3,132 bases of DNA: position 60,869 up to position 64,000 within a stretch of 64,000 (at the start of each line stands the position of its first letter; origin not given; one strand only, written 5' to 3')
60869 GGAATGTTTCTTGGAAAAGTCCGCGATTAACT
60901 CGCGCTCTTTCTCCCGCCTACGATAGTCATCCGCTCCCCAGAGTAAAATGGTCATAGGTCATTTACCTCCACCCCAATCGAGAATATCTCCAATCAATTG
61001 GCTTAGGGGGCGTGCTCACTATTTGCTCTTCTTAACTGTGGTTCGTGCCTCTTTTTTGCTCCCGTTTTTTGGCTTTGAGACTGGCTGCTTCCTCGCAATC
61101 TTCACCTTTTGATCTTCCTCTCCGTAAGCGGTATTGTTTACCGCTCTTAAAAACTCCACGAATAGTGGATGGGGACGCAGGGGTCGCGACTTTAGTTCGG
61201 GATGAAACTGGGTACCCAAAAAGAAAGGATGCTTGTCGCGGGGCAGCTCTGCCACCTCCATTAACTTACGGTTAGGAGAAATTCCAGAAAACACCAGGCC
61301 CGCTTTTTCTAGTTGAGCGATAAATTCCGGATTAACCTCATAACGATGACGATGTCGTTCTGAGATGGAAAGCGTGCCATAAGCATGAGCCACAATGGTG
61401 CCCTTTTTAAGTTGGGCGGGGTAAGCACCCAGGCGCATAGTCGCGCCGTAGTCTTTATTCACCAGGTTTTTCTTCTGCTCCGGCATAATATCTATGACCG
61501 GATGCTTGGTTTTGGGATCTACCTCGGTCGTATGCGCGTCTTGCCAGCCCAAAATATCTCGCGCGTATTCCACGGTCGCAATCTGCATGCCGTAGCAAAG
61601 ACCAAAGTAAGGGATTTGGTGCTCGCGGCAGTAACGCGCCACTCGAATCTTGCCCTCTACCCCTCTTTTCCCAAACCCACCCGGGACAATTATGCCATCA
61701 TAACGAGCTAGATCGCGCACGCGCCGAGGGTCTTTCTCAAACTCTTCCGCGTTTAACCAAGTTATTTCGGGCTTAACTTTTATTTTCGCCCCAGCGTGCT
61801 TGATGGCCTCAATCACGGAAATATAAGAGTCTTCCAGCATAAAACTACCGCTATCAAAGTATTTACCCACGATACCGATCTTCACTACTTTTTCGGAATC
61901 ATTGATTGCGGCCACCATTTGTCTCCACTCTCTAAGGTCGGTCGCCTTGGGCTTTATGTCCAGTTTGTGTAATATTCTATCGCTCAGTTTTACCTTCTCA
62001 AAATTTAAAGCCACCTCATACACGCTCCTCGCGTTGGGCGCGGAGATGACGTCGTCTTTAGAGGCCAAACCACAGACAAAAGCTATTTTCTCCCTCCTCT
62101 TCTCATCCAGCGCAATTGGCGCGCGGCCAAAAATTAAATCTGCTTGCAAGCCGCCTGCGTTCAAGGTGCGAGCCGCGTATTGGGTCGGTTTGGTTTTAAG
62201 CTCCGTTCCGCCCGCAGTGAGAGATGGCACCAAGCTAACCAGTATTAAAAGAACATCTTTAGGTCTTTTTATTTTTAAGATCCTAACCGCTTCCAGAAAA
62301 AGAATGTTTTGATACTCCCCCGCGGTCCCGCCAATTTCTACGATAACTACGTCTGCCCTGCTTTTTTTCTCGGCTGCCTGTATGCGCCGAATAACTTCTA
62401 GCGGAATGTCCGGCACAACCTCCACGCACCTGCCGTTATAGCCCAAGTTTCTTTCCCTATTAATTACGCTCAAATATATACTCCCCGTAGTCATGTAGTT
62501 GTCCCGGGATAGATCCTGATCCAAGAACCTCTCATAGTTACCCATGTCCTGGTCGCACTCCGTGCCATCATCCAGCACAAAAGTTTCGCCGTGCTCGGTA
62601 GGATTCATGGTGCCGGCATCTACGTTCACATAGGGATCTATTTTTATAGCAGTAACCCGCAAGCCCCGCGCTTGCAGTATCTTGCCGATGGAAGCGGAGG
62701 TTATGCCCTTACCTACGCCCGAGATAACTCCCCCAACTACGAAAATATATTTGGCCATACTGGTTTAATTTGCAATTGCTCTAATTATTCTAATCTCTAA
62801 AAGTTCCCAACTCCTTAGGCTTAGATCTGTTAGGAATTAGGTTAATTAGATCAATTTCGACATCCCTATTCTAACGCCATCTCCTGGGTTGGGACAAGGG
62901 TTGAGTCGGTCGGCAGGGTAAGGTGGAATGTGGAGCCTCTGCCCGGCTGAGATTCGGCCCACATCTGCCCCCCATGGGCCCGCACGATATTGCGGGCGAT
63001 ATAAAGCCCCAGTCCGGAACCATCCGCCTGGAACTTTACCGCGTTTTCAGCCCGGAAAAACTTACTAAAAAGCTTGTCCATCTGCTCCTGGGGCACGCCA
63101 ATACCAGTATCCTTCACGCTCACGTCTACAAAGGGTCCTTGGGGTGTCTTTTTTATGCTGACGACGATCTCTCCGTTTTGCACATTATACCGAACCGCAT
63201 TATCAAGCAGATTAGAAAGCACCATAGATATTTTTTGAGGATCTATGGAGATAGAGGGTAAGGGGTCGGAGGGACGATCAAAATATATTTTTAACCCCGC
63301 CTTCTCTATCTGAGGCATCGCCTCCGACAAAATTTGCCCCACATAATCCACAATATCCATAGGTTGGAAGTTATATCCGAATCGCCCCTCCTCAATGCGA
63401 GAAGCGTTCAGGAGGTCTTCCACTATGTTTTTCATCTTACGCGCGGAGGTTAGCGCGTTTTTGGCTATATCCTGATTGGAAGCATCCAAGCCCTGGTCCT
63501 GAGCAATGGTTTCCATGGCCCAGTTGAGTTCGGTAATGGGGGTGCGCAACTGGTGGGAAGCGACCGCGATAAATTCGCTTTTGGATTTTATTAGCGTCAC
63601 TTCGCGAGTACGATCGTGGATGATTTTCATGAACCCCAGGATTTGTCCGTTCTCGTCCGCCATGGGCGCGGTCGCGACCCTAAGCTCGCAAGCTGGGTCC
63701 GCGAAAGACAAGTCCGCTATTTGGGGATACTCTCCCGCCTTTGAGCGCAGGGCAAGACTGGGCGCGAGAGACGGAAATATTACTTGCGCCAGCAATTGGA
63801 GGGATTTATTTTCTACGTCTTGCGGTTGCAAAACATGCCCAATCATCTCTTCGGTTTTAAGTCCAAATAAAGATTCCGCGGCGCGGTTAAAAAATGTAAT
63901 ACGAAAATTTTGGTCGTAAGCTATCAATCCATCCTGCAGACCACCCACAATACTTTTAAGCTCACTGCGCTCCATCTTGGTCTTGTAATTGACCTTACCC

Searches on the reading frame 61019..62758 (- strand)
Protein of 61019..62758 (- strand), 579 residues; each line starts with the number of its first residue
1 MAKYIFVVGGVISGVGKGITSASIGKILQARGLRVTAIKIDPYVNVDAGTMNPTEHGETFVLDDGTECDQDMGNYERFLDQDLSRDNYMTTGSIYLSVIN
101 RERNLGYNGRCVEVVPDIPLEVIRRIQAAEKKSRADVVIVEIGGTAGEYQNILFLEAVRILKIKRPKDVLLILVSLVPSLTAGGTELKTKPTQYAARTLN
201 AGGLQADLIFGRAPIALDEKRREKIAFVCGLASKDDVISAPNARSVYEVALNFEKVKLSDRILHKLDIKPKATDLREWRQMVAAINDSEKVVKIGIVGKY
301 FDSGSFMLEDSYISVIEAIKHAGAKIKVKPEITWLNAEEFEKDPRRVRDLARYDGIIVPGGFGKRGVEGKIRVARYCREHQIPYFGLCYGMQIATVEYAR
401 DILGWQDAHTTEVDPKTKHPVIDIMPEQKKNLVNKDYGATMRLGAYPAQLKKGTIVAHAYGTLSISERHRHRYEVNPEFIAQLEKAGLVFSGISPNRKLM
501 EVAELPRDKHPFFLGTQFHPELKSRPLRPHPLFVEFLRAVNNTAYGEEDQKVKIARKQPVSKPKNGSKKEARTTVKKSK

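Call 11: search_protein_families(library=pfam, proteins=[window:61019-62758:-], max_evalue=0.0001)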
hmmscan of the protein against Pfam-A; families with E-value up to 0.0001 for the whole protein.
window:61019-62758:- (579 aa): 4 families
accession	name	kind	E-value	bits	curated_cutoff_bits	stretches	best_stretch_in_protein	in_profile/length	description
PF06418.20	CTP_synth_N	-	4.7e-94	315.1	26.1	1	3-268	1-265/265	CTP synthase N-terminus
PF00117.34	GATase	-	3.3e-37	128.4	22.8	1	309-538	3-189/190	Glutamine amidotransferase class-I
PF01656.29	CbiA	-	2.2e-06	28.1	25.4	1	12-274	7-54/125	CobQ/CobB/MinD/ParA nucleotide binding domain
PF07722.19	Peptidase_C26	-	4.9e-05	23.6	20.5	0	373-521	97-219/219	Peptidase C26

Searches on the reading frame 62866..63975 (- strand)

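Call 11: search_protein_families(library=pfam, proteins=[window:62866-63975:-], max_evalue=0.0001)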
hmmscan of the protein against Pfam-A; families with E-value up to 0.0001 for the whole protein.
window:62866-63975:- (369 aa): 5 families
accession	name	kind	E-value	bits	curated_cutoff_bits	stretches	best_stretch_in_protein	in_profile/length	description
PF02518.31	HATPase_c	-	9.8e-30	103.7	26.4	1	245-357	2-110/111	Histidine kinase-, DNA gyrase B-, and HSP90-like ATPase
PF00512.31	HisKA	-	6.5e-13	49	26.9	1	131-197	1-66/66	His Kinase A (phospho-acceptor) domain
PF00989.32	PAS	-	1.1e-08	35.5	22.6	1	5-121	2-112/113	PAS fold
PF08448.16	PAS_4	-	1e-06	29.4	23.1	1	13-125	4-108/110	PAS fold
PF13188.13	PAS_8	-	8.5e-06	25.9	21.8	1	6-51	3-48/65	PAS domain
